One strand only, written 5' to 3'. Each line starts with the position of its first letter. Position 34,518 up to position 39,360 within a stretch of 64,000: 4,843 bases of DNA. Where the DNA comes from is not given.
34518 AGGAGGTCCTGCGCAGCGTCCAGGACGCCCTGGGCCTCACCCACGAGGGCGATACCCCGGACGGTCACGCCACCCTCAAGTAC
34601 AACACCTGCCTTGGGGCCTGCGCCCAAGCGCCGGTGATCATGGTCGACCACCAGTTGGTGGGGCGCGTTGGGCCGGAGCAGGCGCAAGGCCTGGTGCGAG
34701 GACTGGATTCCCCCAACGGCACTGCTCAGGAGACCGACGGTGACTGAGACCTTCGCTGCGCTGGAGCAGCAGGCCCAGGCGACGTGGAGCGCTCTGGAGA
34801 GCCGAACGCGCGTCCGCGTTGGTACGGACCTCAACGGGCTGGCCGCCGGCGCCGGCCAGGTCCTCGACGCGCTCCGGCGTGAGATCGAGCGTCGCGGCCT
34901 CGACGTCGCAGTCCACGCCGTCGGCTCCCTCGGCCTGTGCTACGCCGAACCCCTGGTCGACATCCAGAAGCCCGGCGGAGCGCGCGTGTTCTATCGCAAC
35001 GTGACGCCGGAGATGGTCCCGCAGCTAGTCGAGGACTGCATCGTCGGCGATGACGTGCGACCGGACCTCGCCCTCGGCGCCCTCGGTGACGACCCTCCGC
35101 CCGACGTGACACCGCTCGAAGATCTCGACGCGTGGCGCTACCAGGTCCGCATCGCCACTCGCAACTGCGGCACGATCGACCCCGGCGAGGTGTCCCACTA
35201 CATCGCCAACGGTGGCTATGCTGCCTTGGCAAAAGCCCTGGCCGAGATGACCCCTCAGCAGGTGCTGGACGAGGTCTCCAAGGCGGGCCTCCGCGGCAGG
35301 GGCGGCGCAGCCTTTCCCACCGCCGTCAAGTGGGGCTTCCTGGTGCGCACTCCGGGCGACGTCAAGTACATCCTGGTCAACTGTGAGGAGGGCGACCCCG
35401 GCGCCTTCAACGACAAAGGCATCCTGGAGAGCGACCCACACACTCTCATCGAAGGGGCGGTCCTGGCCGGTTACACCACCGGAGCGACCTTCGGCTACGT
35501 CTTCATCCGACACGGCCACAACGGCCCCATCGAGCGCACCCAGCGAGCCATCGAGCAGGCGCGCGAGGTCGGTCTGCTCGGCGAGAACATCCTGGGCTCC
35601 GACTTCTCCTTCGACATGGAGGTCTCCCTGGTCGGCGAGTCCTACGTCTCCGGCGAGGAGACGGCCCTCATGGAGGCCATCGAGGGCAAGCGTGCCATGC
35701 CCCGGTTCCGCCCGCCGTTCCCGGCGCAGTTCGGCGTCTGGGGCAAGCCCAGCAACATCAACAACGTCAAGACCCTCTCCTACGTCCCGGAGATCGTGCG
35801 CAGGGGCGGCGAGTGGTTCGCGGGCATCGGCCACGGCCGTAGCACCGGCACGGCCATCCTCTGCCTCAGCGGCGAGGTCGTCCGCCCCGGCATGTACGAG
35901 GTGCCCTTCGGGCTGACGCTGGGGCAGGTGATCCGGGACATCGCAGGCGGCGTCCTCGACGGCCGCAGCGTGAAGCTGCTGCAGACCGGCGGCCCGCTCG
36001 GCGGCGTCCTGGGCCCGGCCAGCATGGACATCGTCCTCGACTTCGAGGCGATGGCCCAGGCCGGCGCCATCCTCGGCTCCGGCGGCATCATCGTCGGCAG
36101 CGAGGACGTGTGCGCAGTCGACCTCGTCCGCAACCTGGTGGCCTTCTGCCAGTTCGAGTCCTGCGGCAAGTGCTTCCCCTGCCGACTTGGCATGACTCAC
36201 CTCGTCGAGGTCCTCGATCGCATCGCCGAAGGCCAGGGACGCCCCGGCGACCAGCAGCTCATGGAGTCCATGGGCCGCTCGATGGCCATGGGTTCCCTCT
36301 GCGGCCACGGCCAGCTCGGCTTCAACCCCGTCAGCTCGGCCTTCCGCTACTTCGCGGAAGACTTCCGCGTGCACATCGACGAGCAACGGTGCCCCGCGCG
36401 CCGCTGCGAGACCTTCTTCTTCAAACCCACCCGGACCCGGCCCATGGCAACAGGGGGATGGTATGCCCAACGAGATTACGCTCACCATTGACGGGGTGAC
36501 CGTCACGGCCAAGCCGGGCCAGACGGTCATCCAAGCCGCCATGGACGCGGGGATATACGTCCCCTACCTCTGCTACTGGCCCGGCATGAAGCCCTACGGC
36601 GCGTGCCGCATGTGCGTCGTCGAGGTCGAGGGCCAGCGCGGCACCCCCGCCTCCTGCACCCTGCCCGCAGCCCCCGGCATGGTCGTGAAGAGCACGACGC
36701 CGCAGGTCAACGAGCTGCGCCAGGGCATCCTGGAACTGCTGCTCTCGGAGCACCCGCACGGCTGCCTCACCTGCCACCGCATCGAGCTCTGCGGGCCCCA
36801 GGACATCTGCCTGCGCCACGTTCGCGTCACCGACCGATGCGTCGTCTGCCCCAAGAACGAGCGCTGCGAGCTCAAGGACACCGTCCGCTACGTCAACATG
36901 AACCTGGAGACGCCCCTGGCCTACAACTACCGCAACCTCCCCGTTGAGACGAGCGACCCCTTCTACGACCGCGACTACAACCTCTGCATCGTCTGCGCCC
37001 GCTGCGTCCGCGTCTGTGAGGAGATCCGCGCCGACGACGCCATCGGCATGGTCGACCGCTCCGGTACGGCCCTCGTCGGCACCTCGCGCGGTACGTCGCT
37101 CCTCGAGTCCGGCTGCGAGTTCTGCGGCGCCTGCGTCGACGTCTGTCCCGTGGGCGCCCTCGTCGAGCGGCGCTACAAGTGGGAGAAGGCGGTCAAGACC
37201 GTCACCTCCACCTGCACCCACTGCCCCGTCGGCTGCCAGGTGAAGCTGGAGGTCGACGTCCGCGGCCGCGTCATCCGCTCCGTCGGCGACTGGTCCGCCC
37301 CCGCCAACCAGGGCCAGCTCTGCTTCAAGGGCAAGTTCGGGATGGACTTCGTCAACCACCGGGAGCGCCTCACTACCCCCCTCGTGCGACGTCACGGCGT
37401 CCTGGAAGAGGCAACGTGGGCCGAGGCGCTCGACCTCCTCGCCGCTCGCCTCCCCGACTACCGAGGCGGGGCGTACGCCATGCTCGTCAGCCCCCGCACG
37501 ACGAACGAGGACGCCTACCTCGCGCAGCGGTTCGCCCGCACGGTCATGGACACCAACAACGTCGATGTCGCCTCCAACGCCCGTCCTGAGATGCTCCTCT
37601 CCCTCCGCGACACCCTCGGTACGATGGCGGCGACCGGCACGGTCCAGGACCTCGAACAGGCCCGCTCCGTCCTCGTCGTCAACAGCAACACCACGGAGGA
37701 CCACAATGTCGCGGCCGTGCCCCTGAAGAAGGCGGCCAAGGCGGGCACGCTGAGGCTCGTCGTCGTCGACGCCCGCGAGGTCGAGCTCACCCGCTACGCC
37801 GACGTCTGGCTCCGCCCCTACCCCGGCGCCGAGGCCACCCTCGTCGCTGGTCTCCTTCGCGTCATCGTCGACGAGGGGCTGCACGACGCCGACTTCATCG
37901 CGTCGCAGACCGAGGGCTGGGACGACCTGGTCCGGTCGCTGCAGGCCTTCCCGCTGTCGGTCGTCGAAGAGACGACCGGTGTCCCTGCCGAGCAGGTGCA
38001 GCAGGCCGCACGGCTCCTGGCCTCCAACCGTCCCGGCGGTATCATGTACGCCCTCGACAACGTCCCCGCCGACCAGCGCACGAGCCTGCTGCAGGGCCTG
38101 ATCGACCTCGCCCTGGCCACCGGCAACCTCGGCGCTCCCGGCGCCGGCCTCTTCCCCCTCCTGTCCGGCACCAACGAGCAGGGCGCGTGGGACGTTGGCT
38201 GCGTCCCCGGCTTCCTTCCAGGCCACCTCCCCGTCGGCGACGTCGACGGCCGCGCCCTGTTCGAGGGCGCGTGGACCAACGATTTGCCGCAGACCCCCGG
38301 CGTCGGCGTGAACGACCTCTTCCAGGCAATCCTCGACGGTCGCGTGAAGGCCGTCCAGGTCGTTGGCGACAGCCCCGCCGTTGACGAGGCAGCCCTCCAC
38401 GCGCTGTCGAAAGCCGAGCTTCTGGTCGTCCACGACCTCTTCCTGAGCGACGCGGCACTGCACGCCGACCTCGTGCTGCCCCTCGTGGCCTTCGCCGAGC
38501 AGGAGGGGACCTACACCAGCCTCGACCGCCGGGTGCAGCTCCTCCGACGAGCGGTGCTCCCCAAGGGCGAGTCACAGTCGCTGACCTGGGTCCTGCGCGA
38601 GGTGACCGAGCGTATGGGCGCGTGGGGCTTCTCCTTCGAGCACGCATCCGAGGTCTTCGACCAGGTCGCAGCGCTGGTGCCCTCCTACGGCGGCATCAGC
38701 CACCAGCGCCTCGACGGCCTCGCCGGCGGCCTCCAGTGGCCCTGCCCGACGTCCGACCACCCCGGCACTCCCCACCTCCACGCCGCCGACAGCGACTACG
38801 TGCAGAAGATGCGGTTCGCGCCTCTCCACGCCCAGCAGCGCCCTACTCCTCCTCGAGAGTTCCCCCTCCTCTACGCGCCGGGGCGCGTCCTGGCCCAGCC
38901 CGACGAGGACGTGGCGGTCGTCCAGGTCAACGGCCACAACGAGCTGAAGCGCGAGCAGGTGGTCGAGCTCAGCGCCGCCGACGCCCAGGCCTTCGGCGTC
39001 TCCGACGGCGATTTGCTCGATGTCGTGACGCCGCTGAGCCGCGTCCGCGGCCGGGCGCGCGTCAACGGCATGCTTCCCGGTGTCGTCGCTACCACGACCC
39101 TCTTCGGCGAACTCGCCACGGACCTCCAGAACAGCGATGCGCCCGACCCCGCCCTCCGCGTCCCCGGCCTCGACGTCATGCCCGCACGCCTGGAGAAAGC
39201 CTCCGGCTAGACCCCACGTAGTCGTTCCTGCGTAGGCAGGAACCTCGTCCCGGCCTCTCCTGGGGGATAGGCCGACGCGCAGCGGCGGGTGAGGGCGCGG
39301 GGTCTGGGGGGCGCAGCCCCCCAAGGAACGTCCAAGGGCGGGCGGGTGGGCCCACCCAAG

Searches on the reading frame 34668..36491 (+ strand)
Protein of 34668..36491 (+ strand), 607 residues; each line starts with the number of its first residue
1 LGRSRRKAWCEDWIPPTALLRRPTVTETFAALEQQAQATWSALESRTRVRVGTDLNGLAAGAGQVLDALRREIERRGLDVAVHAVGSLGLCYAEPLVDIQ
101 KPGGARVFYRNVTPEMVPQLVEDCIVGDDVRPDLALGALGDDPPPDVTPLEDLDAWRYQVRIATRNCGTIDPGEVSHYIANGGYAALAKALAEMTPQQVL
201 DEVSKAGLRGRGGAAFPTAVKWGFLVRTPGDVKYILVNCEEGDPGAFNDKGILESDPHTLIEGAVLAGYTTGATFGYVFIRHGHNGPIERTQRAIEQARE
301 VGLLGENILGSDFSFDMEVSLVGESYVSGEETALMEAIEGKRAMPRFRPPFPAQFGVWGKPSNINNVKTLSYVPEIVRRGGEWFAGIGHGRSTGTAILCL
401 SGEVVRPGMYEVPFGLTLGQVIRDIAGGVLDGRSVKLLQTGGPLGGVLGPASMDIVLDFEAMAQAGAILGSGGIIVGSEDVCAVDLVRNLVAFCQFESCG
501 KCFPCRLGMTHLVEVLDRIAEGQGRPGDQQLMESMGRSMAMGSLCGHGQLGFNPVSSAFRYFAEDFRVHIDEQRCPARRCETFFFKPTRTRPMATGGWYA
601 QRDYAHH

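Call 73: search_protein_families(library=pfam, proteins=[window:34668-36491:+], max_evalue=0.00001)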
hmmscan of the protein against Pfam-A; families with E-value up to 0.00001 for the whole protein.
window:34668-36491:+ (607 aa): 3 families
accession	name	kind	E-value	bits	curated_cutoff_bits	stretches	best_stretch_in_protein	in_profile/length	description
PF01512.22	Complex1_51K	-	7.7e-39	133.4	31.2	1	203-374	1-149/150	Nuo51 FMN-binding domain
PF10589.14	NADH_4Fe-4S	-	1.1e-25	89.7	23.5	1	485-569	1-85/85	NADH-ubiquinone oxidoreductase-F iron-sulfur binding region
PF10531.15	SLBB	-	1.2e-06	28.7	27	1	399-447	3-54/55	SLBB domain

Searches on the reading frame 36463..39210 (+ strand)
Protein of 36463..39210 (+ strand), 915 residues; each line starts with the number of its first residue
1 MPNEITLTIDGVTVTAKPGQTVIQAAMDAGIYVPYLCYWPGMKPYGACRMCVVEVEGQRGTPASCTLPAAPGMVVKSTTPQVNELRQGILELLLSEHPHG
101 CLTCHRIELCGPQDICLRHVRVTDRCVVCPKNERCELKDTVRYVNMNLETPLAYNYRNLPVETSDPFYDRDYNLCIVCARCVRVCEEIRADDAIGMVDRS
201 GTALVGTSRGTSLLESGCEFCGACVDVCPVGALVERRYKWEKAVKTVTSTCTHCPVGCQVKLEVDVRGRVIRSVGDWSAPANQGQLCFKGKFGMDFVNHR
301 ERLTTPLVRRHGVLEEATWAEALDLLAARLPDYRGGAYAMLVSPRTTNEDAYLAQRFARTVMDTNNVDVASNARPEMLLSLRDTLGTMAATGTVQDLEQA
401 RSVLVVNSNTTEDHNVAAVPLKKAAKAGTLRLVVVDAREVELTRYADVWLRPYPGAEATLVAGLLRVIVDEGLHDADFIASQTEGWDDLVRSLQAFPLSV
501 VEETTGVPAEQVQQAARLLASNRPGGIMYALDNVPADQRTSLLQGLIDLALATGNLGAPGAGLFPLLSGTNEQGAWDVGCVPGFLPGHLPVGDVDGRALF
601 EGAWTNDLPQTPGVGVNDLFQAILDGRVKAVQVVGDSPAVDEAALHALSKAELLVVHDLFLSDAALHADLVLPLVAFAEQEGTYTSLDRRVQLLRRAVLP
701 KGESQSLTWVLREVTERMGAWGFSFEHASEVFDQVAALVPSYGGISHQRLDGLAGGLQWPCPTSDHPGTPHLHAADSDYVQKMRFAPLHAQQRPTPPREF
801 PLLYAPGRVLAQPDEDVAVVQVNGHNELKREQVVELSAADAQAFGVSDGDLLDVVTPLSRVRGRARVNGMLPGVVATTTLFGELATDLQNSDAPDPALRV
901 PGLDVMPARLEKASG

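Call 73: search_protein_families(library=pfam, proteins=[window:36463-39210:+], max_evalue=0.00001)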
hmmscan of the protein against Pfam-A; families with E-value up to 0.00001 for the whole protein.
window:36463-39210:+ (915 aa): 7 families
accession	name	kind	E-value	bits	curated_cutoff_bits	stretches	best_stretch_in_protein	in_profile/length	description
PF00384.28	Molybdopterin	-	9e-43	147.1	24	1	302-717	1-353/353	Molybdopterin oxidoreductase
PF13510.11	Fer2_4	-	7.5e-23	80.8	22.8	1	4-79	3-81/82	2Fe-2S iron-sulfur cluster binding domain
PF04879.21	Molybdop_Fe4S4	-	8.2e-15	55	22.7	1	245-299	2-55/55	Molybdopterin oxidoreductase Fe4S4 domain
PF22117.2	Fer4_Nqo3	-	4.5e-11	43.2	27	1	170-233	6-66/67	NADH-quinone oxidoreductase subunit 3, ferredoxin-like domain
PF01568.27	Molydop_binding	-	3.6e-08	33.9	26.8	1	806-883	5-82/110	Molydopterin dinucleotide binding domain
PF12838.12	Fer4_7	-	9.3e-08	32.9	27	1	175-232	2-52/52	4Fe-4S dicluster domain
PF10588.14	NADH-G_4Fe-4S_3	-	1.7e-07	31.1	27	1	86-118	1-33/40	NADH-ubiquinone oxidoreductase-G iron-sulfur binding region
